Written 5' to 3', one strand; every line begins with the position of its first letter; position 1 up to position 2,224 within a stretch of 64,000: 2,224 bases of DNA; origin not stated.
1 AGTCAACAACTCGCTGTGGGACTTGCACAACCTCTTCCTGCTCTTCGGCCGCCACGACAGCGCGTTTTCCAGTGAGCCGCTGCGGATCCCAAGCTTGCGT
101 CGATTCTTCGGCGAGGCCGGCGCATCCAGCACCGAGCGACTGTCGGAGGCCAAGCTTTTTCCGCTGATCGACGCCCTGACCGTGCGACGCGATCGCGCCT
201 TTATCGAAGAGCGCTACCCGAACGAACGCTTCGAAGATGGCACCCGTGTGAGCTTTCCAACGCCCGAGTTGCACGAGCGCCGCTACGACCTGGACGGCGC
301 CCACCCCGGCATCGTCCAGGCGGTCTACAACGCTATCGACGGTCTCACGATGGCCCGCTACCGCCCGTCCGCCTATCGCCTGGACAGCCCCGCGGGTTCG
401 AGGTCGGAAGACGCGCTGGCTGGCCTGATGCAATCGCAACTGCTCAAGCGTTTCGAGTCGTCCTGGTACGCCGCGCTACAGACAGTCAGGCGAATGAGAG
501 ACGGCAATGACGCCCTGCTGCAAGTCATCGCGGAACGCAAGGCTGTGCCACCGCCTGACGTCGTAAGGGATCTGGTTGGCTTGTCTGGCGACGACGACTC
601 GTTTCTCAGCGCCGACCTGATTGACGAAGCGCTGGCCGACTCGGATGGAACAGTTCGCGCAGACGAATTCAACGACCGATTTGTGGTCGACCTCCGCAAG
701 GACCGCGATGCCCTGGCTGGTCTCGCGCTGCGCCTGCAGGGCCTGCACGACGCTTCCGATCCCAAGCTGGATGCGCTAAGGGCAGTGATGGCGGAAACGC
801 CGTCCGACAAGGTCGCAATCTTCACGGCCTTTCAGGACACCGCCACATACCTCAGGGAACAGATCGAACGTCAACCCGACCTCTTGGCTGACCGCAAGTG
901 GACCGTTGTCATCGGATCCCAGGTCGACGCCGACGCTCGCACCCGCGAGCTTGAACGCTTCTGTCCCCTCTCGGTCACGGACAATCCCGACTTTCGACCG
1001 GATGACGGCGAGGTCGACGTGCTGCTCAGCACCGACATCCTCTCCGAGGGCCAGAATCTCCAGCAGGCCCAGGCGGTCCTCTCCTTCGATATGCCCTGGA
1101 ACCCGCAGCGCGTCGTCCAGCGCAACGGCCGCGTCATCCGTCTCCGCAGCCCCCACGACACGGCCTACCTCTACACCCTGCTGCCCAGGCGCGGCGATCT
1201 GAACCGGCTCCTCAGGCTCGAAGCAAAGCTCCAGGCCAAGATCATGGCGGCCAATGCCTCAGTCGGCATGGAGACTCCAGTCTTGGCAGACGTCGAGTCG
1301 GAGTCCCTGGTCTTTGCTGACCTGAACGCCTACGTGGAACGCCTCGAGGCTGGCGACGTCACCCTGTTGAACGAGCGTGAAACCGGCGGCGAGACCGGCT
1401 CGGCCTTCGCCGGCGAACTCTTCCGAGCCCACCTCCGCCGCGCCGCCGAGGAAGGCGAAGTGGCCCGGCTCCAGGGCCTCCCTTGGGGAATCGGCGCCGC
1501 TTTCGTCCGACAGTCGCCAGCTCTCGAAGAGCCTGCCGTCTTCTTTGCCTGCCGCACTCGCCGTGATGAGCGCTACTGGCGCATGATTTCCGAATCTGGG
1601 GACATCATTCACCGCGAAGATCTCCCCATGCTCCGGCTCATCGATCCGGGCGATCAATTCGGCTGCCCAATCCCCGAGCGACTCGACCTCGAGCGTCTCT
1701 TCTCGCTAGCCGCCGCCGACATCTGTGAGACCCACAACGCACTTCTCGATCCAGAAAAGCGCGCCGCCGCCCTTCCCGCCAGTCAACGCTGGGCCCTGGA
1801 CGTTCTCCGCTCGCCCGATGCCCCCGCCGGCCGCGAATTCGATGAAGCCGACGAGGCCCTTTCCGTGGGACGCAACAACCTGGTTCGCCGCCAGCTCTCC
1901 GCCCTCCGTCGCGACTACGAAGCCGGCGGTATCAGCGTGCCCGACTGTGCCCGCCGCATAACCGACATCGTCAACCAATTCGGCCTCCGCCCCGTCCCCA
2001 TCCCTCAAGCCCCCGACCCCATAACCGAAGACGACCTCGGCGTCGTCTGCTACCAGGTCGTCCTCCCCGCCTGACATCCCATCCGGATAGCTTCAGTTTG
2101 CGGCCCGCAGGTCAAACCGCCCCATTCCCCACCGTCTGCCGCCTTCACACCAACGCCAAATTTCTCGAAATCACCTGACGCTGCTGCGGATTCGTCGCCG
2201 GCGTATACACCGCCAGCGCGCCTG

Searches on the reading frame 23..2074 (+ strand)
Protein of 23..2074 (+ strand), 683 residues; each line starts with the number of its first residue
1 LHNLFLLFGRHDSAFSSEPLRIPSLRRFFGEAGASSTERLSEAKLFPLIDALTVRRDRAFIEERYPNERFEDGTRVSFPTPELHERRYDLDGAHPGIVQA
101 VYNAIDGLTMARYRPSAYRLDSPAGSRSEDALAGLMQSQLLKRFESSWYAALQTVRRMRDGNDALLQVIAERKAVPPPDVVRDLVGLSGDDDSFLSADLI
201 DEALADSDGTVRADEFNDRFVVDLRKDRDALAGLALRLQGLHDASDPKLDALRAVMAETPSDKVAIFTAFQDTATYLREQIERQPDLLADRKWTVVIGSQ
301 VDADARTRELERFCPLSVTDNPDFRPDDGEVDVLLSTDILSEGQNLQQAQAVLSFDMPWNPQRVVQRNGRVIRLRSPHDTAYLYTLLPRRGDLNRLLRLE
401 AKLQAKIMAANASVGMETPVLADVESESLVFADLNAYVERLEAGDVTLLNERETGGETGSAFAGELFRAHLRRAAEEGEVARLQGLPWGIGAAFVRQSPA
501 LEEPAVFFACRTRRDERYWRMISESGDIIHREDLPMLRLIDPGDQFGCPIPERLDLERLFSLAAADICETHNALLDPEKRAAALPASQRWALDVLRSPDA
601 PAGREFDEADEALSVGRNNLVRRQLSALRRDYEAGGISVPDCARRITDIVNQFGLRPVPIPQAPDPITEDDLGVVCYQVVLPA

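Call 62: search_protein_families(library=pfam, proteins=[window:23-2074:+], max_evalue=0.00001)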
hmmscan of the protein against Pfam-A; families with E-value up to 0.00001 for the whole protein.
window:23-2074:+ (683 aa): 1 family
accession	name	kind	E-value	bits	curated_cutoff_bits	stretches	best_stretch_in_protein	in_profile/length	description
PF00271.37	Helicase_C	-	8.8e-15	55.4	23.5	1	248-374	2-109/110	Helicase conserved C-terminal domain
